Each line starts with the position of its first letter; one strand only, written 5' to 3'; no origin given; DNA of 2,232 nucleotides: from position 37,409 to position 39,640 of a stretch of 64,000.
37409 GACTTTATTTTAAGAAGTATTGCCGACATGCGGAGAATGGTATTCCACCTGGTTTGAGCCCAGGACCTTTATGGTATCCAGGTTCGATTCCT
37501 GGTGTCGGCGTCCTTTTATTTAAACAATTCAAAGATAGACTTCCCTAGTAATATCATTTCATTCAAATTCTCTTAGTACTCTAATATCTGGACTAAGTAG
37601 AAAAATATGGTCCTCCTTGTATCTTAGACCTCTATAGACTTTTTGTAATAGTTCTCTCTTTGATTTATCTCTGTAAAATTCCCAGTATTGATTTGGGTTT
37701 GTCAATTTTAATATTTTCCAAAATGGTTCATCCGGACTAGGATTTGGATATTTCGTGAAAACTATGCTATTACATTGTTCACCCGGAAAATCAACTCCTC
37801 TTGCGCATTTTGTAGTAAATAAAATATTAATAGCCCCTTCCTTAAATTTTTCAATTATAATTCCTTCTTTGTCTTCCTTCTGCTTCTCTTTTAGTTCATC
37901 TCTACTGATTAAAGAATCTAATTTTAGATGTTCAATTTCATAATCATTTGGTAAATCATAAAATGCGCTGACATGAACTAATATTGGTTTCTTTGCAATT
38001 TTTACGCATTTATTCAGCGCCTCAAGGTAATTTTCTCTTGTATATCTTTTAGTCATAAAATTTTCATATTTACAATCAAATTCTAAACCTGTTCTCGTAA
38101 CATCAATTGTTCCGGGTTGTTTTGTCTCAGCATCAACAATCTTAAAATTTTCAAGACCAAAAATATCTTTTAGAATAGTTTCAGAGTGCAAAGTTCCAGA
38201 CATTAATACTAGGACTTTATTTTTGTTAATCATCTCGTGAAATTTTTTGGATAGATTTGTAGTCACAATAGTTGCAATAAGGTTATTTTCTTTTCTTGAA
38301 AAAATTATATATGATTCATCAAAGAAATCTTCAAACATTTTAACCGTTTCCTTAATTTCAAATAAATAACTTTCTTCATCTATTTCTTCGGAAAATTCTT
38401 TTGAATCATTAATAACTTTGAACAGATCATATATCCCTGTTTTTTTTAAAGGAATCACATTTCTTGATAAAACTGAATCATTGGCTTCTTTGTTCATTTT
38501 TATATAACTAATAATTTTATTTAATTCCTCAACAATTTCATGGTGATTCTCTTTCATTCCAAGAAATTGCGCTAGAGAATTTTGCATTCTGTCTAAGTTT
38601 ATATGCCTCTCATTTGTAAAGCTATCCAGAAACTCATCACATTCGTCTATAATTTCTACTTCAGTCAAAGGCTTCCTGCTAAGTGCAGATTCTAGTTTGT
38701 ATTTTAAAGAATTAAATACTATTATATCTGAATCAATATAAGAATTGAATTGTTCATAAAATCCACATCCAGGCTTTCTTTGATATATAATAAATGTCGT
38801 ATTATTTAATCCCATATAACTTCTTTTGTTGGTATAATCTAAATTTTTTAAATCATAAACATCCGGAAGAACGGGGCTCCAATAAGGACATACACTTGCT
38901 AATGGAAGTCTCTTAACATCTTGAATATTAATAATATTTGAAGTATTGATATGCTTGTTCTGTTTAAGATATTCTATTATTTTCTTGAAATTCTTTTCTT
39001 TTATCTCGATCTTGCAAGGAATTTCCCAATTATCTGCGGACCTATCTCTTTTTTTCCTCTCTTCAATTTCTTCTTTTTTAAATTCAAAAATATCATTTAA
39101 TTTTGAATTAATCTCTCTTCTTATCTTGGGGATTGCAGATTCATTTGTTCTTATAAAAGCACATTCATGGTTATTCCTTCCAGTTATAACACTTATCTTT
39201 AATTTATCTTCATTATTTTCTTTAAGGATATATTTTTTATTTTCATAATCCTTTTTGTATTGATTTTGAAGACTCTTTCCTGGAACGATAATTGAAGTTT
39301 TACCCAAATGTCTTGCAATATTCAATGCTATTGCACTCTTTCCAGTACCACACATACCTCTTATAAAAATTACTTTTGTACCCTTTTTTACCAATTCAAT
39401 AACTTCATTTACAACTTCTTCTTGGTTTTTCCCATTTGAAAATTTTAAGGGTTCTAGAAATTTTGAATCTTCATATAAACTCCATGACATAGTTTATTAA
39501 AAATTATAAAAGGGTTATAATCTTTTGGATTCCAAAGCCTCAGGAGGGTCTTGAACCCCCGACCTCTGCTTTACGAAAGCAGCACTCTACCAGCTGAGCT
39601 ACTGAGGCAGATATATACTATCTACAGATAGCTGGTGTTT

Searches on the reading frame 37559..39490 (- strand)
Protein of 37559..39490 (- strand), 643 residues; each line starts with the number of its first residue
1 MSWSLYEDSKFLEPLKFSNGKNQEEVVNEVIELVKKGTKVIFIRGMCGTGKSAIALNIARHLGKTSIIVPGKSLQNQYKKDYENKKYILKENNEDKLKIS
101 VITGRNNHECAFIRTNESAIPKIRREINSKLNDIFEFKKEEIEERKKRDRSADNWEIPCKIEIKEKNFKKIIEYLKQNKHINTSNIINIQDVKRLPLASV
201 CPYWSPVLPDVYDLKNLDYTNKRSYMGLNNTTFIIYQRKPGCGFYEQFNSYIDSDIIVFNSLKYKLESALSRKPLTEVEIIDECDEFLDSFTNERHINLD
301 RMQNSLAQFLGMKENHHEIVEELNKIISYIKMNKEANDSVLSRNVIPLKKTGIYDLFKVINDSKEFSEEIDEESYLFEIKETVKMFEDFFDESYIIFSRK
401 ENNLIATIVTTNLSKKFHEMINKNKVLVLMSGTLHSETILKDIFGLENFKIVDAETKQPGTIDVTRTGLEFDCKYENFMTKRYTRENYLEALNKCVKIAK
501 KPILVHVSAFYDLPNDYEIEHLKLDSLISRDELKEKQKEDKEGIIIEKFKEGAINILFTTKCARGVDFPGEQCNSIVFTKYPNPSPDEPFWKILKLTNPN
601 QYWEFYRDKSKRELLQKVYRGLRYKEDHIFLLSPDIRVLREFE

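Call 47: search_protein_families(library=pfam, proteins=[window:37559-39490:-], max_evalue=0.001)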
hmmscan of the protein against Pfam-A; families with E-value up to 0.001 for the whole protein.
window:37559-39490:- (643 aa): 5 families
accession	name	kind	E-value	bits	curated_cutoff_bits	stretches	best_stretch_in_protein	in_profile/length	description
PF13307.12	Helicase_C_2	-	1.3e-09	38.8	25.3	1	532-639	39-155/170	Helicase C-terminal domain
PF04851.21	ResIII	-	1.2e-07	32.3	22.5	1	21-117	6-107/164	Type III restriction enzyme, res subunit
PF06068.19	TIP49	-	0.00014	21.7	23.8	1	25-65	37-77/347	TIP49 P-loop domain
PF00270.35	DEAD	-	0.00016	21.9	26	0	29-93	6-71/167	DEAD/DEAH box helicase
PF09848.15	SLFN-g3_helicase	-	0.00052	19.8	24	1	39-93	2-42/354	Schlafen group 3, DNA/RNA helicase domain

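Call 86: find_encoding_contigs(protein=window:37559-39490:-, flank=10000, max_places=1)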
Protein window:37559-39490:- (643 aa): 4 contigs read that carry it; 1 place shown.
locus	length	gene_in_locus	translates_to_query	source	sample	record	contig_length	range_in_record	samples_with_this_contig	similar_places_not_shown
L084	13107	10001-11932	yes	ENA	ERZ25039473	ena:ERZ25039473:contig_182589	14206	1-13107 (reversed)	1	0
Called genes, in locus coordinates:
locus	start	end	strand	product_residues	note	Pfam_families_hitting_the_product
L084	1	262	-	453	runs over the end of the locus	?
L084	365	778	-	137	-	PF04472:SepF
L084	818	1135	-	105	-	PF01920:Prefoldin_2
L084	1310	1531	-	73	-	PF01780:Ribosomal_L37ae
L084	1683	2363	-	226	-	PF03946:Ribosomal_L11_N, PF00298:Ribosomal_L11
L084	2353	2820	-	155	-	PF03439:Spt5-NGN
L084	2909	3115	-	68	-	-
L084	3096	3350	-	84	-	-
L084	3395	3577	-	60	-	PF00584:SecE (weak)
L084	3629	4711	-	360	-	PF00091:Tubulin, PF12327:FtsZ_C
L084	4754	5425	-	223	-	PF00254:FKBP_C (weak), PF22199:FKBP26_IF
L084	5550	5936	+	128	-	PF21485:IF5A-like_N, PF08207:EFP_N (faint)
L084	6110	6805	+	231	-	PF02163:Peptidase_M50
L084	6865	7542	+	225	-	PF02163:Peptidase_M50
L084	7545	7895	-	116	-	-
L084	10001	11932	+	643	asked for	PF04851:ResIII, PF13307:Helicase_C_2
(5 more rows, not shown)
